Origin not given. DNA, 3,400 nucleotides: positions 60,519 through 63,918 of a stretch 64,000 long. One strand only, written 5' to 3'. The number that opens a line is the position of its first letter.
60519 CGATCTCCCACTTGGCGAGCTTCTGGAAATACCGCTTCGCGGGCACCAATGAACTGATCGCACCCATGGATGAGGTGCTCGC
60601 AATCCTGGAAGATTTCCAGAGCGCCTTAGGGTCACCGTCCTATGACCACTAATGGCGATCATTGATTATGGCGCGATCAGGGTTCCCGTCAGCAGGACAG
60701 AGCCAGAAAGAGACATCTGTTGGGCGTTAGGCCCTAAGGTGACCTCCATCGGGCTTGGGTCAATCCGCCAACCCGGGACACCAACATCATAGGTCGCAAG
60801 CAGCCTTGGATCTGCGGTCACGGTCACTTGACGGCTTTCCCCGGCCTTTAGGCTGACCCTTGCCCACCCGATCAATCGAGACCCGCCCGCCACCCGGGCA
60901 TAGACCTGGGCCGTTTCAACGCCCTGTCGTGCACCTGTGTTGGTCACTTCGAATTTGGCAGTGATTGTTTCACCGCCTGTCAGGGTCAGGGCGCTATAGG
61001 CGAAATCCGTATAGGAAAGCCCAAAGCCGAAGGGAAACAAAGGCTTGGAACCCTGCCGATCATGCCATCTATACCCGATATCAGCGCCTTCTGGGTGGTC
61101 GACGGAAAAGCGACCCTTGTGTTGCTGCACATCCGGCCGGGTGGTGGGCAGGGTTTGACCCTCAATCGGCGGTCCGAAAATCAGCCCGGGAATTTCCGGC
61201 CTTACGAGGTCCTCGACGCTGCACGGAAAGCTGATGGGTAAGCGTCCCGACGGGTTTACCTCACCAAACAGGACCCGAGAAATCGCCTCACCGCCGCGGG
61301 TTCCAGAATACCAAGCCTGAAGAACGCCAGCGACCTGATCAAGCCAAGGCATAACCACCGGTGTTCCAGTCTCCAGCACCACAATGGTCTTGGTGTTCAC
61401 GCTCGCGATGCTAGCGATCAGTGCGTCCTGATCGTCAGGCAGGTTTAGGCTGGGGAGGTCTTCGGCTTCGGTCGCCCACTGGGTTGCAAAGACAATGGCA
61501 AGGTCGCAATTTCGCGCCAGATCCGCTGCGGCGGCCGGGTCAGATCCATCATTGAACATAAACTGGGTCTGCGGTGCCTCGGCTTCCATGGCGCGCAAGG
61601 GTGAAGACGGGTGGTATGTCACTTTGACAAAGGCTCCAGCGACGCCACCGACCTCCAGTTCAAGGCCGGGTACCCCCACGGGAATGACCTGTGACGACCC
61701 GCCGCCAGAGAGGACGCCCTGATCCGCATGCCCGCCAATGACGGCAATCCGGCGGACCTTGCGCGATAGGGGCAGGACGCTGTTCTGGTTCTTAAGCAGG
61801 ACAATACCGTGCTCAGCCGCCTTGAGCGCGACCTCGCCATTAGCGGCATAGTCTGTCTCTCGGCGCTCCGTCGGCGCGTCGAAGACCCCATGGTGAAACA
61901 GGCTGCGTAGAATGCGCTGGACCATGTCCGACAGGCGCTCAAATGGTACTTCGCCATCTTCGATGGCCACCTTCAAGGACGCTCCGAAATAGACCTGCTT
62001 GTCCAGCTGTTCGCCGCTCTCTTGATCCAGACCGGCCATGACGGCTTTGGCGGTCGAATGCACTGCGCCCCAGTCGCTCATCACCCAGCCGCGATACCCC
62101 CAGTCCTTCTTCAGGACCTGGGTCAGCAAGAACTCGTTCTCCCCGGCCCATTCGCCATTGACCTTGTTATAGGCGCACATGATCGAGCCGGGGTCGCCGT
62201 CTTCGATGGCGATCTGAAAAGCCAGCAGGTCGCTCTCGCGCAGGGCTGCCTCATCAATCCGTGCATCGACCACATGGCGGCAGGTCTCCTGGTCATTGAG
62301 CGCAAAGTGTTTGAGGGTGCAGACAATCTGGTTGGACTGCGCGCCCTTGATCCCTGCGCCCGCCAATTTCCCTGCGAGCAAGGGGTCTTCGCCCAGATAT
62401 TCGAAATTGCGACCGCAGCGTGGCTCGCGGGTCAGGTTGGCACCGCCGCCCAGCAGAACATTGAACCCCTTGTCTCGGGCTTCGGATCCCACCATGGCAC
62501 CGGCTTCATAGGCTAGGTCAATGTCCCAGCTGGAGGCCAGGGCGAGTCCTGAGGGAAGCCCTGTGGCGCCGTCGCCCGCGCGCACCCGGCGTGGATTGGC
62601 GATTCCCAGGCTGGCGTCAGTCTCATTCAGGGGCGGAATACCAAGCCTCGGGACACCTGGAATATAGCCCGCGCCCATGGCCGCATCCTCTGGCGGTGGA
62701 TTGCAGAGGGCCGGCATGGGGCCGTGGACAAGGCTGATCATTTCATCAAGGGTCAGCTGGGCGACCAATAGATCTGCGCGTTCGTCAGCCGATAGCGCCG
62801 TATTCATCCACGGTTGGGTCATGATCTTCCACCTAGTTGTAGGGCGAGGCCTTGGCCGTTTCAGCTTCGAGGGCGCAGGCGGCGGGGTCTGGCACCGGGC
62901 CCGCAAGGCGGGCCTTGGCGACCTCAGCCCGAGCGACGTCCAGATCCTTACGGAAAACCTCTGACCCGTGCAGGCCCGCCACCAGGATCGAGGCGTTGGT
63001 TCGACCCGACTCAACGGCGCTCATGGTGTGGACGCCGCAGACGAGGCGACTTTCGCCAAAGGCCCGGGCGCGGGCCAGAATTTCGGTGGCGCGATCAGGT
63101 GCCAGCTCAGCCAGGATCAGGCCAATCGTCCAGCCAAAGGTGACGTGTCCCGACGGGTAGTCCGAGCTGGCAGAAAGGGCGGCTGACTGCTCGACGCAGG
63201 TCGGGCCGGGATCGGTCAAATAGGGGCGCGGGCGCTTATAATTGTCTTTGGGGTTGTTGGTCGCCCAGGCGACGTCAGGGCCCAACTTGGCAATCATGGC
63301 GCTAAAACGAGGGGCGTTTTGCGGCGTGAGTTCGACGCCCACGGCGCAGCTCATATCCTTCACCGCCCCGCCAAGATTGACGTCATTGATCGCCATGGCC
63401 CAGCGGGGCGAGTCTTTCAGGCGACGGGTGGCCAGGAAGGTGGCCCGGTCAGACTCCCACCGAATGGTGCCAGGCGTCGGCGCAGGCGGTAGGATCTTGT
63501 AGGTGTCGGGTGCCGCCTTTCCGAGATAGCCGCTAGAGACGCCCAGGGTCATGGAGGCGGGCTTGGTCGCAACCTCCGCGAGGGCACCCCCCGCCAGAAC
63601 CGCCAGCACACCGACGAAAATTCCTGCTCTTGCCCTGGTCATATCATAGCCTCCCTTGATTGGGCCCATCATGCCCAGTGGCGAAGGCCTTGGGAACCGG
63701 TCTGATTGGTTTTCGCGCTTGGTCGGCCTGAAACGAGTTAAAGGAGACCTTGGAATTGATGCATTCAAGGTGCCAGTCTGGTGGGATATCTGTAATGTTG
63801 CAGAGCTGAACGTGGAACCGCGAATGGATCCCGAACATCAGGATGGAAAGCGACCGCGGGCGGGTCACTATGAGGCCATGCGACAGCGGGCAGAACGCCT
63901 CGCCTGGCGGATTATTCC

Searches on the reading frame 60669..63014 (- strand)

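Call 93: search_protein_families(library=pfam, proteins=[window:60669-63014:-], max_evalue=0.001)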
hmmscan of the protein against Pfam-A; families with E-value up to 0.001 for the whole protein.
window:60669-63014:- (782 aa): 3 families
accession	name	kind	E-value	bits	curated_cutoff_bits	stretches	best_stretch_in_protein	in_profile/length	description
PF01915.27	Glyco_hydro_3_C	-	1.5e-54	185.5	31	1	404-668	1-200/200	Glycosyl hydrolase family 3 C-terminal domain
PF00933.27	Glyco_hydro_3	-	3.3e-36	125.7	27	1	123-370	60-315/316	Glycosyl hydrolase family 3 N terminal domain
PF14310.12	Fn3-like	-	1.5e-10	41.5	25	1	700-763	1-70/71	Fibronectin type III-like domain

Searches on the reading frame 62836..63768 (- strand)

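Call 93: search_protein_families(library=pfam, proteins=[window:62836-63768:-], max_evalue=0.001)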
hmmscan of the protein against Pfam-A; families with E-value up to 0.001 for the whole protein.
window:62836-63768:- (311 aa): 1 family
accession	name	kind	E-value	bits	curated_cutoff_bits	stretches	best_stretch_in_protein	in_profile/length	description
PF01569.27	PAP2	-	1.6e-10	41.3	27.2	1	170-257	16-112/130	PAP2 superfamily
